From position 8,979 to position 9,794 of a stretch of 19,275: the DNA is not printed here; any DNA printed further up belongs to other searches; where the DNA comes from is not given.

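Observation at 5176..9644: AAF/Afa-Dr-type chaperone-usher operon with an AfaD/AggB-like subunit and an unassigned pilin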

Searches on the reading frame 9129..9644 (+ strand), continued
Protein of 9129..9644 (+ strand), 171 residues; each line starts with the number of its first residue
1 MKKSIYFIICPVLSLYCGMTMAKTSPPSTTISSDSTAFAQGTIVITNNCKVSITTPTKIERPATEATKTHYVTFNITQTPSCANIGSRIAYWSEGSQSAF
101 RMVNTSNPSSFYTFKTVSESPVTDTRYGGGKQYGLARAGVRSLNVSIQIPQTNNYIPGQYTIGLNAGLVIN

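Call 72: fold_search(model_id=the predicted structure, library=pdb)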
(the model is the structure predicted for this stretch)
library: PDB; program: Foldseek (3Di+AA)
matches with E <= 10: 1066; with E <= 0.001: 3
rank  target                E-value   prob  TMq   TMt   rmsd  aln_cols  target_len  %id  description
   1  4ph8_A                5.7e-07  1.00  0.67  0.66   3.5       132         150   23  Crystal structure of AggA, the major subunit of aggregative adherence fimbriae type I (AAF/I) from the Escherichia col (released 2014-10-01)
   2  2mpv                  4.0e-06  1.00  0.55  0.57   4.0       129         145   26  Structural insight into host recognition and biofilm formation by aggregative adherence fimbriae of enteroaggregative Es (released 2014-10-29)
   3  5lvy_MODEL_1_A        9.6e-04  1.00  0.57  0.56   4.6       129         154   22  Structural studies of the Aggregative Adherence Fimbriae of Enteroaggregative Escherichia coli (released 2017-07-26)
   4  5d55_B                1.8e-03  1.00  0.48  0.49   4.3       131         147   12  Crystal structure of the E. coli Hda pilus minor tip subunit, HdaB (released 2016-08-10)
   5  5d55_A                2.8e-03  1.00  0.55  0.57   4.0       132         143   12  Crystal structure of the E. coli Hda pilus minor tip subunit, HdaB (released 2016-08-10)
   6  2co6_A                2.8e-03  1.00  0.48  0.54   4.7       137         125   11  Salmonella enterica SafA pilin in complex with the SafB chaperone (Type I) (released 2006-06-27)
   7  6k73_D                4.8e-03  0.99  0.40  0.21   7.9       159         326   11  Chaperone-tip adhesin complex is vital for synergistic activation of CFA/I fimbriae biogenesis (released 2020-06-10)
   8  2co7_A                5.1e-03  1.00  0.46  0.57   4.3       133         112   14  Salmonella enterica SafA pilin in complex with the SafB chaperone (Type II) (released 2006-06-27)
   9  2axw_A                1.1e-02  1.00  0.55  0.60   3.5       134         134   10  Structure of DraD invasin from uropathogenic Escherichia coli (released 2005-11-01)
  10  2co2_A                1.2e-02  1.00  0.49  0.58   4.2       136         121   12  Salmonella enterica SafA pilin in complex with a 19-residue SafA Nte peptide (F3A mutant) (released 2006-06-27)
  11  9fy9_F                1.7e-02  0.47  0.28  0.29  12.9       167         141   16  Cryo-EM structure of the type 1 chaperone-usher pilus FimD-tip complex (FimDHGFC) - Conformer 1 (released 2025-06-04)
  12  6nrv_A                1.9e-02  0.97  0.42  0.42  11.9       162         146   12  Cryo-EM reconstruction of CFA/I pili (released 2019-09-11)
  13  3me0_B                2.6e-02  0.69  0.32  0.36   9.2       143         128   10  Structure of the E. coli chaperone PAPD in complex with the pilin domain of the PapGII adhesin (released 2011-04-27)
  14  3dpb_B                3.0e-02  0.99  0.50  0.50   5.9       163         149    8  Crystal structure of the complex of the Caf1M chaperone with the mini-fiber of two Caf1 subunits (Caf1:Caf1), carrying (released 2009-07-14)
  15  9lpk_C                3.6e-02  0.30  0.23  0.07  17.6       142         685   15  Structure of human PADI6-UHRF1-UBE2D3 complex (released 2026-01-28)
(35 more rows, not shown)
